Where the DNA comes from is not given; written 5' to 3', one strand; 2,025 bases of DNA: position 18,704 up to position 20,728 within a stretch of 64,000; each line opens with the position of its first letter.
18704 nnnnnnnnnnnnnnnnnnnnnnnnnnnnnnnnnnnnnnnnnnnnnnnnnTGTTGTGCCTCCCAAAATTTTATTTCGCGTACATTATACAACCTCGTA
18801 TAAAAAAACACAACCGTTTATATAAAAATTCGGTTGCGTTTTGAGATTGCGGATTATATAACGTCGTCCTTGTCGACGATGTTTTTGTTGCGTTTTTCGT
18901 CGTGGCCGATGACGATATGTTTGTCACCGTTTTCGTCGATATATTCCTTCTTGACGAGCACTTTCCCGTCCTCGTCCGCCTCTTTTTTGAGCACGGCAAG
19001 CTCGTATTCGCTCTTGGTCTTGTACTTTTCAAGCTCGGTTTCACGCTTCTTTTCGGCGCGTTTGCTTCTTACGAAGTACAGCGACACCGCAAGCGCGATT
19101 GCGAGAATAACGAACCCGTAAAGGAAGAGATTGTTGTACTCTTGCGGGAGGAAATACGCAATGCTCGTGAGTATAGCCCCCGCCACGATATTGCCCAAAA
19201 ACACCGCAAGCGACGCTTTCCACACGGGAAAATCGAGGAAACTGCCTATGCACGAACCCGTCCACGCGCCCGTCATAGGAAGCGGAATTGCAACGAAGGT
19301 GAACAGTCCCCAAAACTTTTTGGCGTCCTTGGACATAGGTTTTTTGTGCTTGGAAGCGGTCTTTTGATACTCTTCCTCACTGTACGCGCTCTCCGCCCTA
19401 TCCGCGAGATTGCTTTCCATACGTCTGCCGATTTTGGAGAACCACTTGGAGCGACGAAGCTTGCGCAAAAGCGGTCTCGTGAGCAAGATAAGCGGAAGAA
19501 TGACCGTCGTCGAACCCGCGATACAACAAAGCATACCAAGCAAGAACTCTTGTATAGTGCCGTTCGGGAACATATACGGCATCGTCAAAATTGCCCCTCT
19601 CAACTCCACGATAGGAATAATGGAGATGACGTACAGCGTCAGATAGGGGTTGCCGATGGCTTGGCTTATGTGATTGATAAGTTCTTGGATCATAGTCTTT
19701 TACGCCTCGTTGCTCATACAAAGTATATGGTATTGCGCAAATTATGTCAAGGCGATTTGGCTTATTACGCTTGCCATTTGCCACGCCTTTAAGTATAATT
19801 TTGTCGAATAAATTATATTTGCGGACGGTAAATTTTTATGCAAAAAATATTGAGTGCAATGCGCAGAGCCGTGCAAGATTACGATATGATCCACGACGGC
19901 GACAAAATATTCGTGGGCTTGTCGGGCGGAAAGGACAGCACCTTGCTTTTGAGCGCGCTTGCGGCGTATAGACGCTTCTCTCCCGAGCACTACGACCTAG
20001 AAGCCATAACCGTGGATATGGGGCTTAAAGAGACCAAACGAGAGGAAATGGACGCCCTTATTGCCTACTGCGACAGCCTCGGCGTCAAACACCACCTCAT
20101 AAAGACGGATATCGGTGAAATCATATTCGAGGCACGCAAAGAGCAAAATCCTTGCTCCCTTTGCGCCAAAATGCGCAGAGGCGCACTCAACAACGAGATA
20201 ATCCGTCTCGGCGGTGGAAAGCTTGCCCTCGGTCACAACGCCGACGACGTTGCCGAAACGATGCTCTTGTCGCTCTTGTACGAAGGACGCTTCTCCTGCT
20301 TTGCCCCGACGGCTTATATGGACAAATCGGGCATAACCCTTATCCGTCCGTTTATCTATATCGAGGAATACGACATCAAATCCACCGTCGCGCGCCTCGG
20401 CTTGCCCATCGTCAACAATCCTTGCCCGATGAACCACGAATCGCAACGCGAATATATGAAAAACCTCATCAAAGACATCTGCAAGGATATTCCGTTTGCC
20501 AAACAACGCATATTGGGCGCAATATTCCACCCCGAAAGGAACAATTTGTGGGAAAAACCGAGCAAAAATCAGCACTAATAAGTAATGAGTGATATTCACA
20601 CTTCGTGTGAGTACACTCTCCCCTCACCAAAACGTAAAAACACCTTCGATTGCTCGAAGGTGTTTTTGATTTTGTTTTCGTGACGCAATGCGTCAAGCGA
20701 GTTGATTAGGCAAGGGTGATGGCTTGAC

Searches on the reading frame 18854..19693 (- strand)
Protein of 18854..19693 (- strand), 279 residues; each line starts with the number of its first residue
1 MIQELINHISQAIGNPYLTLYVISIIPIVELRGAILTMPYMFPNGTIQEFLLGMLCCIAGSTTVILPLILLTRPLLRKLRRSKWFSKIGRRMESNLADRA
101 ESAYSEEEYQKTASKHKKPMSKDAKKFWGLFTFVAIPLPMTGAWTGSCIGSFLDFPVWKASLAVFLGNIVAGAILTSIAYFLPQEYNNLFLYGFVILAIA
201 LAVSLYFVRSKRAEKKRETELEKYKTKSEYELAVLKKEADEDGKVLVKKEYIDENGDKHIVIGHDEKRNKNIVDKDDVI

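Call 10: search_protein_families(library=pfam, proteins=[window:18854-19693:-], max_evalue=0.001)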
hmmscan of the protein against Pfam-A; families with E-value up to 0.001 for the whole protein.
window:18854-19693:- (279 aa): 1 family
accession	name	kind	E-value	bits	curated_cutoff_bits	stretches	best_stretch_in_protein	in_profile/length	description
PF06695.16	Sm_multidrug_ex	-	8.5e-25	88.1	30.7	1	30-174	1-121/121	Putative small multi-drug export protein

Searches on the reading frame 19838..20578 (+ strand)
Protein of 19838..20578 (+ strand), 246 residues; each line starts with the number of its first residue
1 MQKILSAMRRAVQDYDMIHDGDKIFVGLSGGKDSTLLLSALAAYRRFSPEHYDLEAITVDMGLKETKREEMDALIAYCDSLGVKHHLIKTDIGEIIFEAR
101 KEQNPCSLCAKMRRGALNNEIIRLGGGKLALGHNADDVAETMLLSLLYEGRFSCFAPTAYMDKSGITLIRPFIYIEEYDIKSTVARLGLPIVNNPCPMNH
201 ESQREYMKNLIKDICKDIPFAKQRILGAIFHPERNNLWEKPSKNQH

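Call 10: search_protein_families(library=pfam, proteins=[window:19838-20578:+], max_evalue=0.001)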
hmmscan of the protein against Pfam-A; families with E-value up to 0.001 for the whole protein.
window:19838-20578:+ (246 aa): 4 families
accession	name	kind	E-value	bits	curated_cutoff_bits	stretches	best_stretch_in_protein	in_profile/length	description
PF01171.26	ATP_bind_3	-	7.6e-20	71.8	27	1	23-204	1-176/182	PP-loop family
PF06508.19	QueC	-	0.00011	22.2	22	1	24-94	2-65/210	Queuosine biosynthesis protein QueC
PF02540.23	NAD_synthase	-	0.00024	20.8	21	1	12-100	9-89/242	NAD synthase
PF00733.27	Asn_synthase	-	0.00025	21.2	21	1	24-94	20-83/354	Asparagine synthase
